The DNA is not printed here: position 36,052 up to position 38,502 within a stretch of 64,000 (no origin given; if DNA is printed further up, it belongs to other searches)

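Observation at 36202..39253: Glycyl radical enzyme and its activase embedded between wzx and glf in a polysaccharide biosynthesis locus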

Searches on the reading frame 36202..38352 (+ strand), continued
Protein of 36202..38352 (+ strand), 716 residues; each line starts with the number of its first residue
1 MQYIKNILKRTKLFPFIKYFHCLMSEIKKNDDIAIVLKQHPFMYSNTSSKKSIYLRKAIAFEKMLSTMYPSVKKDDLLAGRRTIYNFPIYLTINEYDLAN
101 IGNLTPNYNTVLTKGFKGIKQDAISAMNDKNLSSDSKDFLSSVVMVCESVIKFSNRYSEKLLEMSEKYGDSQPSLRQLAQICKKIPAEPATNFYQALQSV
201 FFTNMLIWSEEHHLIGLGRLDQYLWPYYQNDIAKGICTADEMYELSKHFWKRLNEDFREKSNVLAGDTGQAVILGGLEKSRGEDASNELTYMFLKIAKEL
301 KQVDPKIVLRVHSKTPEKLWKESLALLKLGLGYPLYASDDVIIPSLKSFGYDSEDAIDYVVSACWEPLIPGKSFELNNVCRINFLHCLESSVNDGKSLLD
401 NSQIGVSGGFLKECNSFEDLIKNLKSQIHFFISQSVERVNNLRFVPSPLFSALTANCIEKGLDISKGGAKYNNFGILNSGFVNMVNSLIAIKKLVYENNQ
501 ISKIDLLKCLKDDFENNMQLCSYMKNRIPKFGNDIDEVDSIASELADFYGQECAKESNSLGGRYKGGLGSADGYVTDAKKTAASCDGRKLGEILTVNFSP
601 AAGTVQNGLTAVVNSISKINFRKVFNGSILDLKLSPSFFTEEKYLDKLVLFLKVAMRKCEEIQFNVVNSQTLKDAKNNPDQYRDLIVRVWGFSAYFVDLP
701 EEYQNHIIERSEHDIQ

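Call 21: search_solved_structures(query=window:36202-38352:+, show_alignments=4, max_evalue=1e-10)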
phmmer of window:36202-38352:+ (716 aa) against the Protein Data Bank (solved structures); distinct sequences matched with E-value up to 1e-10: 34.
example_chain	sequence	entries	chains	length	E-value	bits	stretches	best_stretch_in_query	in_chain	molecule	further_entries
1r8w_A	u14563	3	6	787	5e-111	375.4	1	86-713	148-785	glycerol dehydratase | B12-independent glycerol dehydratase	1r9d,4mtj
5i2a_A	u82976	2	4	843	1.7e-92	314.1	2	86-516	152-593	Diol-dehydratase | Diol dehydratase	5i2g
9rco_A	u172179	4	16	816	5.3e-91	309.2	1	91-713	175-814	Glycyl radical protein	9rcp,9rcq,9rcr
9f3w_A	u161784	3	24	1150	1.2e-90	308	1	97-711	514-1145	Choline trimethylamine-lyase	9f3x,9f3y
8id0_A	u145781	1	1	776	8.6e-89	301.9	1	102-714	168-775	formate C-acetyltransferase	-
2f3o_A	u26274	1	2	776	9.2e-88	298.5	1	97-710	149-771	pyruvate formate-lyase 2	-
5ymr_B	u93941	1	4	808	3.4e-85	290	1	106-715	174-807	Formate acetyltransferase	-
8yjo_A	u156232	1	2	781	2.2e-84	287.3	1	102-714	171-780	Probable dehydratase PflD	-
6xs4_A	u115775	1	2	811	4e-84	286.5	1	103-714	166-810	Formate C-acetyltransferase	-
8id7_A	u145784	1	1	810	1.4e-83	284.7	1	103-713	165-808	Probable dehydratase YbiW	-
8id1_A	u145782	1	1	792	1.5e-83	284.6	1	91-713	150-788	Formate C-acetyltransferase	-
8yjn_A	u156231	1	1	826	1.5e-83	284.6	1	103-713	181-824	Probable dehydratase YbiW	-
8iof_A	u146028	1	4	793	1.2e-82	281.7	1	93-712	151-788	Benzylsuccinate synthase alpha subunit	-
6vxc_A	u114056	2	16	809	3e-82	280.3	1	109-713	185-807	Trans-4-hydroxy-L-proline dehydratase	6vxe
9ht9_A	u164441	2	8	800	7.1e-81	275.8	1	101-711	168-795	Choline trimethylamine-lyase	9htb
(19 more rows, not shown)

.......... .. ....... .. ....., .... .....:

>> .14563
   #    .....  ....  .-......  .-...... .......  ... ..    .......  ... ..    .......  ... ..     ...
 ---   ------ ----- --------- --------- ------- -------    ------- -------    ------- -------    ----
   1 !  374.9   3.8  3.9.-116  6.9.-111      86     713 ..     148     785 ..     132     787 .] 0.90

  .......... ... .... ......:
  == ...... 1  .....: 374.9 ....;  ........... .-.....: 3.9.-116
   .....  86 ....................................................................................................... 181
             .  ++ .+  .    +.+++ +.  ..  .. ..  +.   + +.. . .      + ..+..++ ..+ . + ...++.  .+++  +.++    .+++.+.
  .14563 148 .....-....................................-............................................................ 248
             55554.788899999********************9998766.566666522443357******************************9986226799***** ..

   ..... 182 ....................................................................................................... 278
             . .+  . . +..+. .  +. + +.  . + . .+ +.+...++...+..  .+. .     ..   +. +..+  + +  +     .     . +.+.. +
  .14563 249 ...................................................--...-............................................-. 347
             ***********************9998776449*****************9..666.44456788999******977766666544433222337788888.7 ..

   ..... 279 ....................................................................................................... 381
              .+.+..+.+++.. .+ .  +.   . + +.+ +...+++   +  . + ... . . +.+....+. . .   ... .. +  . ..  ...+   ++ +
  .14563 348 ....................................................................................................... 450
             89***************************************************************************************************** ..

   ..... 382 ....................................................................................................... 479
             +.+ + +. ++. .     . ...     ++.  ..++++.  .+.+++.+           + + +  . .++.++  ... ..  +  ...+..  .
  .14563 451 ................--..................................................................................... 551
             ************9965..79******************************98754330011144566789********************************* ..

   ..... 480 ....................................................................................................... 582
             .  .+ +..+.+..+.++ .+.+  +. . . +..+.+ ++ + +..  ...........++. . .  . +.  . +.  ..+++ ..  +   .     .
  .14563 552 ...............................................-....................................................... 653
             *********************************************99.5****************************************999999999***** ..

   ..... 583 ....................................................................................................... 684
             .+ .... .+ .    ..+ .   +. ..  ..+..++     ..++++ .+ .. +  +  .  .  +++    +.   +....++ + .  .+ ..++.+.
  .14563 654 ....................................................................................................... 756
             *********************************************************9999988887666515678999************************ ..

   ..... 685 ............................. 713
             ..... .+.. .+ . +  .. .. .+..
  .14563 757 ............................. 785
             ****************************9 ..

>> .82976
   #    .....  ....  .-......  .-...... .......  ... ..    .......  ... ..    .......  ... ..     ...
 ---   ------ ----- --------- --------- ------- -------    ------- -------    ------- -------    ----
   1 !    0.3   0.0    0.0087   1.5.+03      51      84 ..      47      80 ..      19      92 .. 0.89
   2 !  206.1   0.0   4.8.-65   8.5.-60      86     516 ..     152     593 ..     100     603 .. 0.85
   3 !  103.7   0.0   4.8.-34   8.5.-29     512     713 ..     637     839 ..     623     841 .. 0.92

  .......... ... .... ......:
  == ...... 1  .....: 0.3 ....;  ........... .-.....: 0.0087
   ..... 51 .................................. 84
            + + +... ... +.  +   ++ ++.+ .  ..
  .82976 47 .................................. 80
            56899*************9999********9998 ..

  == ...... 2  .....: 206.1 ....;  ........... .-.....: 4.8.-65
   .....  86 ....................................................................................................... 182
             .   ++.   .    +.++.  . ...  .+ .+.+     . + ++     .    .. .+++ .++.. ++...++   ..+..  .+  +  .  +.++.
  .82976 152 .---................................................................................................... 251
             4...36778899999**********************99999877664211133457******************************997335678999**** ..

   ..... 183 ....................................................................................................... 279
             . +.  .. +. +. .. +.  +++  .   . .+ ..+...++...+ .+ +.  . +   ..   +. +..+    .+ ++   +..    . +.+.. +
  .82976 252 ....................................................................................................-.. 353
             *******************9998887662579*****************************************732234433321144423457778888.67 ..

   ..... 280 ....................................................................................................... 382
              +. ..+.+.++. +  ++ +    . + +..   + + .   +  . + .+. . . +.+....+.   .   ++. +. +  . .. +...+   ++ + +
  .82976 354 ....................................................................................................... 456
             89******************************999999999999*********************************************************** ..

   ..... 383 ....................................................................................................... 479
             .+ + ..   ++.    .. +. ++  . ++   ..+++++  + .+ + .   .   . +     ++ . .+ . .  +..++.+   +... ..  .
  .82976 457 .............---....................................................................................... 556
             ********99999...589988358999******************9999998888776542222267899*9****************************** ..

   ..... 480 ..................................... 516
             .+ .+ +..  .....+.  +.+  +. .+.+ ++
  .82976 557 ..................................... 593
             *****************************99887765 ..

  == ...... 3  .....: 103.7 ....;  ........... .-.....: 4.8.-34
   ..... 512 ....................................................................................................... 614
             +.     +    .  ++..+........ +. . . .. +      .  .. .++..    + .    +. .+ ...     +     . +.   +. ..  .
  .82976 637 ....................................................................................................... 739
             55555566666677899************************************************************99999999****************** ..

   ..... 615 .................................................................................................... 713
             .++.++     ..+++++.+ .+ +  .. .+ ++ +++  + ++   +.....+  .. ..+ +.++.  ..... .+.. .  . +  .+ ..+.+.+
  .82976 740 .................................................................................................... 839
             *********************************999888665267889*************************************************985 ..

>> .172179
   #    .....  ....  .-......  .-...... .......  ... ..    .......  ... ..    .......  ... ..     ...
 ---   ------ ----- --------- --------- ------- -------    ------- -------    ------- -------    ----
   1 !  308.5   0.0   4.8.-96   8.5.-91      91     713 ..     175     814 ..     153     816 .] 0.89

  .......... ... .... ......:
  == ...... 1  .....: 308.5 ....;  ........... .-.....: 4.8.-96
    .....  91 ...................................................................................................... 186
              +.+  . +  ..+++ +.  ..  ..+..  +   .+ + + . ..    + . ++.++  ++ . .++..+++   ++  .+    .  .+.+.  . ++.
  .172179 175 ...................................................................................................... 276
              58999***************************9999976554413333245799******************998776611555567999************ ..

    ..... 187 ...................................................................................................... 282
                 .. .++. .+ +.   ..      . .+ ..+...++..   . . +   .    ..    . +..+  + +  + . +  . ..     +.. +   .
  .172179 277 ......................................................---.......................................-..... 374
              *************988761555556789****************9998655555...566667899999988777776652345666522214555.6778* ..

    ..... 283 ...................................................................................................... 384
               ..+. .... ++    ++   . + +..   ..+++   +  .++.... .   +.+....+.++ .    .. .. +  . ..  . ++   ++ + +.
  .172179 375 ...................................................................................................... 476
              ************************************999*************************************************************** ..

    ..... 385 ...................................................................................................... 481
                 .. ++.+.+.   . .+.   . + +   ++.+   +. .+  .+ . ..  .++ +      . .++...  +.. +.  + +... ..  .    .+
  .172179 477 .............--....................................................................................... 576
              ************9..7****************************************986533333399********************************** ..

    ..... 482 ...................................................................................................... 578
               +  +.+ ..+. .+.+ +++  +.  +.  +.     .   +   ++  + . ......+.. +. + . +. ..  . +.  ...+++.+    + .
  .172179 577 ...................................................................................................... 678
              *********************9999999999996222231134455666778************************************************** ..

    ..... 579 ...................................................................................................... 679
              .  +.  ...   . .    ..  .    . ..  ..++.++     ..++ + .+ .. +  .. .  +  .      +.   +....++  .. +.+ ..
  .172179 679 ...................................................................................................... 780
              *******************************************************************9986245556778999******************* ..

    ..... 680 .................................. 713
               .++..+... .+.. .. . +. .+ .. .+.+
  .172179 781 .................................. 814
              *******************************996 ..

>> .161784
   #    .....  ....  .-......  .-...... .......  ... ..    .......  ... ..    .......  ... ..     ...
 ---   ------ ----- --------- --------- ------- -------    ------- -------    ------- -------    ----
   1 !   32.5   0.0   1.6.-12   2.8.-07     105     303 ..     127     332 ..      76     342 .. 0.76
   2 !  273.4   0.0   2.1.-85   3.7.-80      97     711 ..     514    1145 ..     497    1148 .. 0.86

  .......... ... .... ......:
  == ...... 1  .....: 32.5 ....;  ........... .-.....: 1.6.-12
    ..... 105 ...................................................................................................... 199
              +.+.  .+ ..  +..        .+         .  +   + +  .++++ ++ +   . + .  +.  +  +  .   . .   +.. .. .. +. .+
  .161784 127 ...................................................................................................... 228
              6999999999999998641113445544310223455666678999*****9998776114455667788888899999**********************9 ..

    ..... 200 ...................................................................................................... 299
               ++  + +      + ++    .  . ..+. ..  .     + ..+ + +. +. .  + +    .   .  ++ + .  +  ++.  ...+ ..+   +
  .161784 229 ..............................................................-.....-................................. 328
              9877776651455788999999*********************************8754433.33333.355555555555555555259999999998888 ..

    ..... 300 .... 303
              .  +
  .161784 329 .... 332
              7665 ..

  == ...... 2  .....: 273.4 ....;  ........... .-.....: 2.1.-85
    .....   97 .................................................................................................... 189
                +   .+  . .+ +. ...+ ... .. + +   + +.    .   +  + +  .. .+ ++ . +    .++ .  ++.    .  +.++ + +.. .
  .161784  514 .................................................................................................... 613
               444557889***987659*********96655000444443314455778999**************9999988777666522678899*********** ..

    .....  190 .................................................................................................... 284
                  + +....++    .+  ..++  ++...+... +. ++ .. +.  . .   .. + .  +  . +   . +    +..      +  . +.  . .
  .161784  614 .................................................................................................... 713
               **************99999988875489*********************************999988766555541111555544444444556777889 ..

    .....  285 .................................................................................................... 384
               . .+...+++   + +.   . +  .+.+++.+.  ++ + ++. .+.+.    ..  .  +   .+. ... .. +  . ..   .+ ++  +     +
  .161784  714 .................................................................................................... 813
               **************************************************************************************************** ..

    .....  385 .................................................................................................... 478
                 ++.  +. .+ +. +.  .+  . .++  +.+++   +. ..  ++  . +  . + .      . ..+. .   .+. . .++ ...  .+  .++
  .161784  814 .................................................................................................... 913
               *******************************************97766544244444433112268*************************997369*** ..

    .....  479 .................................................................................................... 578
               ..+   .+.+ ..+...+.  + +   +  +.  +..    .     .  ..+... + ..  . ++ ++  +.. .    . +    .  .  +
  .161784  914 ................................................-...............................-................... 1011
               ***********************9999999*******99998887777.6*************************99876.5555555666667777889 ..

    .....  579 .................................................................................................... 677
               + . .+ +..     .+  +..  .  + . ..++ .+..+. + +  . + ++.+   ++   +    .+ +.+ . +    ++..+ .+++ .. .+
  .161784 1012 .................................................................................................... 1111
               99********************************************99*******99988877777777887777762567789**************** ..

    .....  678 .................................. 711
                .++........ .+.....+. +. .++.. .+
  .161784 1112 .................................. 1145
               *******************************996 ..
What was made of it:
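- Checked: About 60 N-terminal residues are missing, and there is a 5-residue deletion in the loop that carries Tyr339 of glycerol dehydratase (call 21).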
